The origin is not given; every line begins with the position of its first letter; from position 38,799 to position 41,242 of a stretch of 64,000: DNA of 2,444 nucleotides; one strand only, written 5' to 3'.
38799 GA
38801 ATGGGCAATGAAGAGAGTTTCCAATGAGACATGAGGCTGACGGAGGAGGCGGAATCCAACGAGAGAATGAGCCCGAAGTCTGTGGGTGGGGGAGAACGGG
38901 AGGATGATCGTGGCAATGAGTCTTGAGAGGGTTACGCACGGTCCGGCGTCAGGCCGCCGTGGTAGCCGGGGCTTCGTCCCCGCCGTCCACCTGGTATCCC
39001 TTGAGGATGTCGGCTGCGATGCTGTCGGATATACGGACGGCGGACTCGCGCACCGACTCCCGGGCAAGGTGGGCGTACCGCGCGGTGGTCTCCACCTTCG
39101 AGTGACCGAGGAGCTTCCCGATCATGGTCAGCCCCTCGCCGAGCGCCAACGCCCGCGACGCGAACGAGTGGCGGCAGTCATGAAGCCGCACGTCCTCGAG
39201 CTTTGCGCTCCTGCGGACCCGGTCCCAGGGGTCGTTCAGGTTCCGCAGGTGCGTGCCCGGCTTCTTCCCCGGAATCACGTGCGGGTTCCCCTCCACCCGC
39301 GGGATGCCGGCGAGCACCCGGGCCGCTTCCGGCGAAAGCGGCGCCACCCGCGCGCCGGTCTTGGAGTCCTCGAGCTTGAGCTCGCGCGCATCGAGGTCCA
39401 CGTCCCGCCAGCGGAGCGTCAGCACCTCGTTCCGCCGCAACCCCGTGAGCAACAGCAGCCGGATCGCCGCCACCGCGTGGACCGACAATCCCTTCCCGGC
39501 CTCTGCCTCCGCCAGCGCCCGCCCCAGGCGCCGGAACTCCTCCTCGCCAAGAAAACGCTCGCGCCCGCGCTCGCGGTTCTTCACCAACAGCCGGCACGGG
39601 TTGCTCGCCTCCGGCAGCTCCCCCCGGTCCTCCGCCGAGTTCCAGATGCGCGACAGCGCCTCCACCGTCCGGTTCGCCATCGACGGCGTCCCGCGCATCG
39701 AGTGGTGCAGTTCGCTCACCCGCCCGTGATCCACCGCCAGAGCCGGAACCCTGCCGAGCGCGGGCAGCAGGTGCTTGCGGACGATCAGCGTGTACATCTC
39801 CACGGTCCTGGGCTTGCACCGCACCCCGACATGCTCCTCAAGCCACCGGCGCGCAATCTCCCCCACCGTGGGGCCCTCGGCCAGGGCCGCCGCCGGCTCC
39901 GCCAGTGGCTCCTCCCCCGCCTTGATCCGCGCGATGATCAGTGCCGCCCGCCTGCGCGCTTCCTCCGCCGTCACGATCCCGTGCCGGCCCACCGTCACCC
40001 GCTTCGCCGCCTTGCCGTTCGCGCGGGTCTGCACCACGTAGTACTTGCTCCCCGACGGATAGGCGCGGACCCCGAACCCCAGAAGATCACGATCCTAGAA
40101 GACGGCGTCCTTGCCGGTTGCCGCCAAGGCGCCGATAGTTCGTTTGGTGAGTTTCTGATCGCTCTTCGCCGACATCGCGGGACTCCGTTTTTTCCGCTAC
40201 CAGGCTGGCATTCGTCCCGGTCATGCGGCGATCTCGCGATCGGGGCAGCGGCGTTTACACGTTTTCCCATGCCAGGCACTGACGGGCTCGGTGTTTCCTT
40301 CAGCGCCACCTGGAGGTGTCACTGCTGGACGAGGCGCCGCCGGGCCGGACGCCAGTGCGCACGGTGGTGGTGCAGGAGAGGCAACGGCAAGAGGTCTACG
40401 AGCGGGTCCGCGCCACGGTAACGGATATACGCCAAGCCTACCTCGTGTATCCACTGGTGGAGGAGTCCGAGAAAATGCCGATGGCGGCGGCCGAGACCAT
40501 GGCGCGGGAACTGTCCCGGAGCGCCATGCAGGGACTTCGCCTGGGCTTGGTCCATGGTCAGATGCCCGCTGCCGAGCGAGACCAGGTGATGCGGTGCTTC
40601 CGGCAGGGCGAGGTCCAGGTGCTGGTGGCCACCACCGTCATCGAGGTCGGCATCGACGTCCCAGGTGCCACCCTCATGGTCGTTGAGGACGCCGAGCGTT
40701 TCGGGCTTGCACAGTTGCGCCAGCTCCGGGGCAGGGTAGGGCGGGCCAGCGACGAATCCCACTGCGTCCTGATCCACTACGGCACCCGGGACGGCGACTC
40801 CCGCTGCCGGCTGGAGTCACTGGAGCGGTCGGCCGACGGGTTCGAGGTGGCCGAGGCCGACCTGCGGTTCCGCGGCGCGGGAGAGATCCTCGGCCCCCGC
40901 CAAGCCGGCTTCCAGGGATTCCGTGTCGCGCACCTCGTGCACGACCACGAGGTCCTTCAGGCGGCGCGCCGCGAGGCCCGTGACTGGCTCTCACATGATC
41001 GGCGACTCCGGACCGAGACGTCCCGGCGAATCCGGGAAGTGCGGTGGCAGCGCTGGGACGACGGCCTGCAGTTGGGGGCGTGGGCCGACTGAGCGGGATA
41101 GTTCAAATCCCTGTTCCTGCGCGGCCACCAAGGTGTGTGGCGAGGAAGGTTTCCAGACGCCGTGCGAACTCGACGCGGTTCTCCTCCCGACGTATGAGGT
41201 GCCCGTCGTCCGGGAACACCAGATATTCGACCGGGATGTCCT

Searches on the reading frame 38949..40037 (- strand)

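Call 92: search_protein_families(library=pfam, proteins=[window:38949-40037:-], max_evalue=0.001)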
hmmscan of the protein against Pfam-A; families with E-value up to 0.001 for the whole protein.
window:38949-40037:- (362 aa): 2 families
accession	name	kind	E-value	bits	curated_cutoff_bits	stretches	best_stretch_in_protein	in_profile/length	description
PF00589.27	Phage_integrase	-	4.6e-22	79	27.1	1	163-326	3-170/172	Phage integrase family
PF14659.12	Phage_int_SAM_3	-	2.6e-05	24.8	22.6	1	57-96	1-39/58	Phage integrase, N-terminal SAM-like domain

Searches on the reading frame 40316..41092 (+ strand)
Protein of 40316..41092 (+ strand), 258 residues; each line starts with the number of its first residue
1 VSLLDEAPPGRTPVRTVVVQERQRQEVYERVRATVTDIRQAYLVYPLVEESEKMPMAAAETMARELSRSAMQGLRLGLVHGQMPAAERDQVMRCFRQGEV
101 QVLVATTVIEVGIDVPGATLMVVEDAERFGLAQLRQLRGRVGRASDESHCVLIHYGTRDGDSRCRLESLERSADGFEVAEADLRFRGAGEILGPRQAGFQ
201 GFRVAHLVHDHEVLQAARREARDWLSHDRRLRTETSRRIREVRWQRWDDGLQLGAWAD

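Call 92: search_protein_families(library=pfam, proteins=[window:40316-41092:+], max_evalue=0.001)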
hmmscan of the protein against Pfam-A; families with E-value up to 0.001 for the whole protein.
window:40316-41092:+ (258 aa): 3 families
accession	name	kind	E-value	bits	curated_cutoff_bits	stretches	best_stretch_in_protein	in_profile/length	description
PF00271.37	Helicase_C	-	1.5e-20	73.9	23.5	1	63-144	31-109/110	Helicase conserved C-terminal domain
PF19833.4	RecG_dom3_C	-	8.6e-11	42.2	26.8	1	173-234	2-64/87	ATP-dependent DNA helicase RecG, domain 3, C-terminal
PF22590.2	Cas3-like_C_2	-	4.3e-05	24.2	27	1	58-144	14-104/106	CRISPR-associated nuclease/helicase Cas3, C-terminal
